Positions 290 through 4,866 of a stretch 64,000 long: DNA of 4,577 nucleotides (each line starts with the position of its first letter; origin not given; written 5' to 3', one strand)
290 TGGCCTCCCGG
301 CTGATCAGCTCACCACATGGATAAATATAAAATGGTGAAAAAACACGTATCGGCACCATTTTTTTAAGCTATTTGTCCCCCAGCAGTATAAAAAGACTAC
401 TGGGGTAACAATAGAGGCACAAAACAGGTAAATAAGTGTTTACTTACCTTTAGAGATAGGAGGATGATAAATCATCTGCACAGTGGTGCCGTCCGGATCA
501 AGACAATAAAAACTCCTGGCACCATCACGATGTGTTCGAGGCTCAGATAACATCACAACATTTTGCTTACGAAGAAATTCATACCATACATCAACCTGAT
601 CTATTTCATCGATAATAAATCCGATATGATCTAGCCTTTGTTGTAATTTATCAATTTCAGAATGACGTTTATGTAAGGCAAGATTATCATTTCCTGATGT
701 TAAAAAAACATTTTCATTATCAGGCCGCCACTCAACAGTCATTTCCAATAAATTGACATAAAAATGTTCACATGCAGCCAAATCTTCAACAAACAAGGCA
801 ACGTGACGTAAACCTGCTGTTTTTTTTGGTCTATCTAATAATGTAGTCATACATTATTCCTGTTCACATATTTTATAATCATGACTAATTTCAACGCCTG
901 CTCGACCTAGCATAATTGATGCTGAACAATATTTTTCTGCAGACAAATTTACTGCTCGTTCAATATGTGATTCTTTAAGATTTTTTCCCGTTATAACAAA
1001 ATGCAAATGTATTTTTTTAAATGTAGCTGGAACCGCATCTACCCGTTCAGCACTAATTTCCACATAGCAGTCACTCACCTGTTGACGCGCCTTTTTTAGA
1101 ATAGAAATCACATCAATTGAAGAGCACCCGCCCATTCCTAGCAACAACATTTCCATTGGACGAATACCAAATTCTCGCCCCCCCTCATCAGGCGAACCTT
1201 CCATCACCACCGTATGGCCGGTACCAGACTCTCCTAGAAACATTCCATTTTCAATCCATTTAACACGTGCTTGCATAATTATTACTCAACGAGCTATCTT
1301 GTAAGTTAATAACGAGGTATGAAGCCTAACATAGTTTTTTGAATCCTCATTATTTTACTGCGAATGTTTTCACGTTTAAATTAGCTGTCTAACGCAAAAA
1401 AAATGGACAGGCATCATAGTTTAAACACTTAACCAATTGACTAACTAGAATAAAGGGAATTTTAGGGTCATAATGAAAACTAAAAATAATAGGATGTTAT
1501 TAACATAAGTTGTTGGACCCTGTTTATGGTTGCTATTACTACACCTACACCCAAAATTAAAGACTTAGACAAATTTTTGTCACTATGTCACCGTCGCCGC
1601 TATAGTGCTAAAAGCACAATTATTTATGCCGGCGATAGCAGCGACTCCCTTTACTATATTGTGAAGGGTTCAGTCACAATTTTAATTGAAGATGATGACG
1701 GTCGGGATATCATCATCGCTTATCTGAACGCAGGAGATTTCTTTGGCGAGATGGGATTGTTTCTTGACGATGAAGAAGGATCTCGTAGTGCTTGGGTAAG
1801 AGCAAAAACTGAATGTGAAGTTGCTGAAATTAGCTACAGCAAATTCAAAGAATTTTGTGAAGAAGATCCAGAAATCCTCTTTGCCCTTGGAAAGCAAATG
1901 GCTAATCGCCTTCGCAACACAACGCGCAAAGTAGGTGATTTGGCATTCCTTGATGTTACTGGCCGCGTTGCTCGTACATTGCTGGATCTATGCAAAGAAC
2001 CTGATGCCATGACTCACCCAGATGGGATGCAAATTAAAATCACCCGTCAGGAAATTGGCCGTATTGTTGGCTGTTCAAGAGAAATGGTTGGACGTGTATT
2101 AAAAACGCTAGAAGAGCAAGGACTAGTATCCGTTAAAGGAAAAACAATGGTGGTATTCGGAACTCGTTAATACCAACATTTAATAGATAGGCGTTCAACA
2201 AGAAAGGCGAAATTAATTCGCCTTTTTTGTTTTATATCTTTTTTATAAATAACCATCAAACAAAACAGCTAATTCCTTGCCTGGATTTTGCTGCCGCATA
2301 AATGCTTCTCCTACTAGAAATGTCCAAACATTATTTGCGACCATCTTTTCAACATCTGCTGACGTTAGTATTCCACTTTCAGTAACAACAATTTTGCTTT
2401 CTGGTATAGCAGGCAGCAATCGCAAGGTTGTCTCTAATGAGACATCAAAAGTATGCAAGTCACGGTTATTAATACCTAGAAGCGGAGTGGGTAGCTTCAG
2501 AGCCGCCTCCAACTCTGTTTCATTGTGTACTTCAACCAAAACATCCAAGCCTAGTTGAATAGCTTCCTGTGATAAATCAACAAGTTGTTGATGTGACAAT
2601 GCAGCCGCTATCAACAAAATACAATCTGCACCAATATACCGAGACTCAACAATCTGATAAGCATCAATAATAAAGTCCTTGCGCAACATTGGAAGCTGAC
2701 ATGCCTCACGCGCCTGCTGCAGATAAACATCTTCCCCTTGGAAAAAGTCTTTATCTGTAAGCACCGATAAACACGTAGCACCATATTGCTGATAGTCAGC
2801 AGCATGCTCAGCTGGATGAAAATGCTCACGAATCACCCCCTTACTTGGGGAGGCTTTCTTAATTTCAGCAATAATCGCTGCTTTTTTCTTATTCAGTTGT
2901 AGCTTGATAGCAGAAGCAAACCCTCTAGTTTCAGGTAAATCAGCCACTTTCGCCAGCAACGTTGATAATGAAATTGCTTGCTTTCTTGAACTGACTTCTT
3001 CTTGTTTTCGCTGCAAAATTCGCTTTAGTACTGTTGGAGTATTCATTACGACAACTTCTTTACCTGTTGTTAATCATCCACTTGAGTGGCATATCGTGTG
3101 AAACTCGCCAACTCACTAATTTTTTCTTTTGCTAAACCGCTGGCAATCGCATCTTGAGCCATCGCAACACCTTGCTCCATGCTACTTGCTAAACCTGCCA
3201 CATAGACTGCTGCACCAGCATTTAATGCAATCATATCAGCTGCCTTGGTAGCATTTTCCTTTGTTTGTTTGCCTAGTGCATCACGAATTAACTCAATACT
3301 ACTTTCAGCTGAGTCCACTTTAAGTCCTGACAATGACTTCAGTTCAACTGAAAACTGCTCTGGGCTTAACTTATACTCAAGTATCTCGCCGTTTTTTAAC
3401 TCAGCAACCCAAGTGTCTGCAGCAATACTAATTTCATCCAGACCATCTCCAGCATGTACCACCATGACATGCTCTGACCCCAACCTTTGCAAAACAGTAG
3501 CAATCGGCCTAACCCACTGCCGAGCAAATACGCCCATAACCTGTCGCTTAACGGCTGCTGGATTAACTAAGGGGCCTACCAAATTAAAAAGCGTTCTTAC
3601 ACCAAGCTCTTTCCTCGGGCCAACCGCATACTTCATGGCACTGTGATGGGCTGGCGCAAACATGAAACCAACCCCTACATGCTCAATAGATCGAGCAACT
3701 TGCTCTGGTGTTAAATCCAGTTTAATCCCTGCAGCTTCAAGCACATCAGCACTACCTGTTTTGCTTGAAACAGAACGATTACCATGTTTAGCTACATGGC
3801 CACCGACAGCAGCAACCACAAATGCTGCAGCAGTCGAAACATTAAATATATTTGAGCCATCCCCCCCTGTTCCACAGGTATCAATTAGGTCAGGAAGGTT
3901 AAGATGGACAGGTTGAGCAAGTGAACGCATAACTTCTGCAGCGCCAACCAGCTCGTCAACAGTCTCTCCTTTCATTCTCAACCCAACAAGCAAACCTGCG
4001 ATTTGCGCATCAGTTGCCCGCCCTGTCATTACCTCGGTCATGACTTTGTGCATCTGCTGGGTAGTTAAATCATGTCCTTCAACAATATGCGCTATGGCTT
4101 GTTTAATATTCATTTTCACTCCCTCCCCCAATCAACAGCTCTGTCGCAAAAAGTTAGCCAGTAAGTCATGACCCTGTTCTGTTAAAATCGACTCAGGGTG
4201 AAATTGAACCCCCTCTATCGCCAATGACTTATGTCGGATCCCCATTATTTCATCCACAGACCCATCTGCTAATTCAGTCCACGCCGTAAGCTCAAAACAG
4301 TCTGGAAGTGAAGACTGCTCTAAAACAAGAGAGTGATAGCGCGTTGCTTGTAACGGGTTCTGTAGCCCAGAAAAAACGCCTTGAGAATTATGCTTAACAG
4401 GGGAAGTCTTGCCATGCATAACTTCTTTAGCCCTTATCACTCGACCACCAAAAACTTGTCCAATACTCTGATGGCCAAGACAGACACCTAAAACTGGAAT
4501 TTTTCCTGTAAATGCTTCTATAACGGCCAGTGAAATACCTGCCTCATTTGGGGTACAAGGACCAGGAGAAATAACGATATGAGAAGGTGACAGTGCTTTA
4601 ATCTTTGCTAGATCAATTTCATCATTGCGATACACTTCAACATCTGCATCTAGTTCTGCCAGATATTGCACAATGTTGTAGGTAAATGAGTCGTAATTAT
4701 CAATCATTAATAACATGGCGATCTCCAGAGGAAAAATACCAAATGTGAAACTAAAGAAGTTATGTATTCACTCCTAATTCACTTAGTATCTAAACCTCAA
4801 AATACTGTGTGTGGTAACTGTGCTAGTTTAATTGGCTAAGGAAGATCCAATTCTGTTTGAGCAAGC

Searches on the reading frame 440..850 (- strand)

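Call 34: search_protein_families(library=pfam, proteins=[window:440-850:-], max_evalue=0.000001)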
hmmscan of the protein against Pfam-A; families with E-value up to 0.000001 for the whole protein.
window:440-850:- (136 aa): 1 family
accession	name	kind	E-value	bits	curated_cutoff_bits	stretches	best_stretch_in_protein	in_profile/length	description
PF00903.31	Glyoxalase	-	5e-18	66.1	20.6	1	14-125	2-120/121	Glyoxalase/Bleomycin resistance protein/Dioxygenase superfamily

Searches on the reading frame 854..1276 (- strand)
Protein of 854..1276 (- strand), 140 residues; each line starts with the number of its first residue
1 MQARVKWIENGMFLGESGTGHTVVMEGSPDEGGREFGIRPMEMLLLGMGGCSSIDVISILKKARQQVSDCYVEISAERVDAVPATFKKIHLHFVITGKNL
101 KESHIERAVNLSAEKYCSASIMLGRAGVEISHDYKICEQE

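Call 34: search_protein_families(library=pfam, proteins=[window:854-1276:-], max_evalue=0.000001)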
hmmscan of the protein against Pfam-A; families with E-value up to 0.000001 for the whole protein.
window:854-1276:- (140 aa): 1 family
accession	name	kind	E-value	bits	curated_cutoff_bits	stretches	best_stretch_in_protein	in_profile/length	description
PF02566.24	OsmC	-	5e-17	62.6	27.5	1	37-132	5-99/100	OsmC-like protein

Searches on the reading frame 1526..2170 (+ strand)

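Call 34: search_protein_families(library=pfam, proteins=[window:1526-2170:+], max_evalue=0.000001)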
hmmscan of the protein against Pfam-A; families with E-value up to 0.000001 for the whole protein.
window:1526-2170:+ (214 aa): 3 families
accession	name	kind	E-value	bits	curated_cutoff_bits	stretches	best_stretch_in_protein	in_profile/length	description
PF00027.35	cNMP_binding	-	1.8e-24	86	27.5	1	23-114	1-89/89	Cyclic nucleotide-binding domain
PF13545.12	HTH_Crp_2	-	2.3e-13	50.4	27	1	146-207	1-58/70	Crp-like helix-turn-helix domain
PF00325.26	Crp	-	3.7e-12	46.2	21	1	170-200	1-31/32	Bacterial regulatory proteins, crp family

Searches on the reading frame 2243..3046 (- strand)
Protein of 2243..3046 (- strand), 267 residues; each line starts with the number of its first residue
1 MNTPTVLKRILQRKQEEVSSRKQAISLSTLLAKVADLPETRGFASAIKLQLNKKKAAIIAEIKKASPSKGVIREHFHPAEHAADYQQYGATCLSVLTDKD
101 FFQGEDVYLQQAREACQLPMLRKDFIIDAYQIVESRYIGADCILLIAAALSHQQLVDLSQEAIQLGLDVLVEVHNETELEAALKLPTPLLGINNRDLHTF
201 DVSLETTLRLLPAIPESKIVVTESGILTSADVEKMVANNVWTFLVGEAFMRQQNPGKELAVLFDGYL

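Call 34: search_protein_families(library=pfam, proteins=[window:2243-3046:-], max_evalue=0.000001)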
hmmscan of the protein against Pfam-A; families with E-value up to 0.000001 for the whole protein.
window:2243-3046:- (267 aa): 1 family
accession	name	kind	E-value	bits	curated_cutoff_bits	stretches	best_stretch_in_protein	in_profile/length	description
PF00218.27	IGPS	-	1.6e-94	316.3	27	1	7-259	1-251/254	Indole-3-glycerol phosphate synthase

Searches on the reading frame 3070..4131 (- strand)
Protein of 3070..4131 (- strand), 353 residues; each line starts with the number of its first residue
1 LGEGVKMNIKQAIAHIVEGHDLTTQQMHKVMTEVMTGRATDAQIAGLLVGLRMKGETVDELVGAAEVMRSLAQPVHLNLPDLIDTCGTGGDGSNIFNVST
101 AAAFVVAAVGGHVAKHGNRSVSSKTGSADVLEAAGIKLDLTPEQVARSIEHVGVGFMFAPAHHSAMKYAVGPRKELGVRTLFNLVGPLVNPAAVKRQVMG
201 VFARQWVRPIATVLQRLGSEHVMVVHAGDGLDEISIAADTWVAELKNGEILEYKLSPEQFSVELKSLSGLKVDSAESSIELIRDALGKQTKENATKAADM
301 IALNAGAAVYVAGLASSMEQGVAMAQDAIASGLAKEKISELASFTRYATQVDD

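Call 34: search_protein_families(library=pfam, proteins=[window:3070-4131:-], max_evalue=0.000001)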
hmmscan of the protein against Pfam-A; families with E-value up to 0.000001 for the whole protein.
window:3070-4131:- (353 aa): 2 families
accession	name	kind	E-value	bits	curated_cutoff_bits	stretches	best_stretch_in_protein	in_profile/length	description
PF00591.27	Glycos_transf_3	-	3.1e-95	319.1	27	1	80-334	2-252/253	Glycosyl transferase family, a/b domain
PF02885.22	Glycos_trans_3N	-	1e-22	80.1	26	1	10-71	1-62/63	Glycosyl transferase family, helical bundle domain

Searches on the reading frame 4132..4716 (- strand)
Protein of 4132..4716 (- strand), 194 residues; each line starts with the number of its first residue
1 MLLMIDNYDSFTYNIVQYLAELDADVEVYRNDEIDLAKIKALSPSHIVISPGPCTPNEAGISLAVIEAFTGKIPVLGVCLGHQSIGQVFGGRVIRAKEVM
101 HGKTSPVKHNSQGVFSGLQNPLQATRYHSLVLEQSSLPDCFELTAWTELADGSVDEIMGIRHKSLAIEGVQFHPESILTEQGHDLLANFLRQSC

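Call 34: search_protein_families(library=pfam, proteins=[window:4132-4716:-], max_evalue=0.000001)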
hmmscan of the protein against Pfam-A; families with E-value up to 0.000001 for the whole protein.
window:4132-4716:- (194 aa): 2 families
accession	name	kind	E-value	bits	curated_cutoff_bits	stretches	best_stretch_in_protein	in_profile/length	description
PF00117.34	GATase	-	1.7e-62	210.9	22.8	1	3-191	1-188/190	Glutamine amidotransferase class-I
PF07722.19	Peptidase_C26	-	6.1e-09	36.4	20.5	1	65-175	97-219/219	Peptidase C26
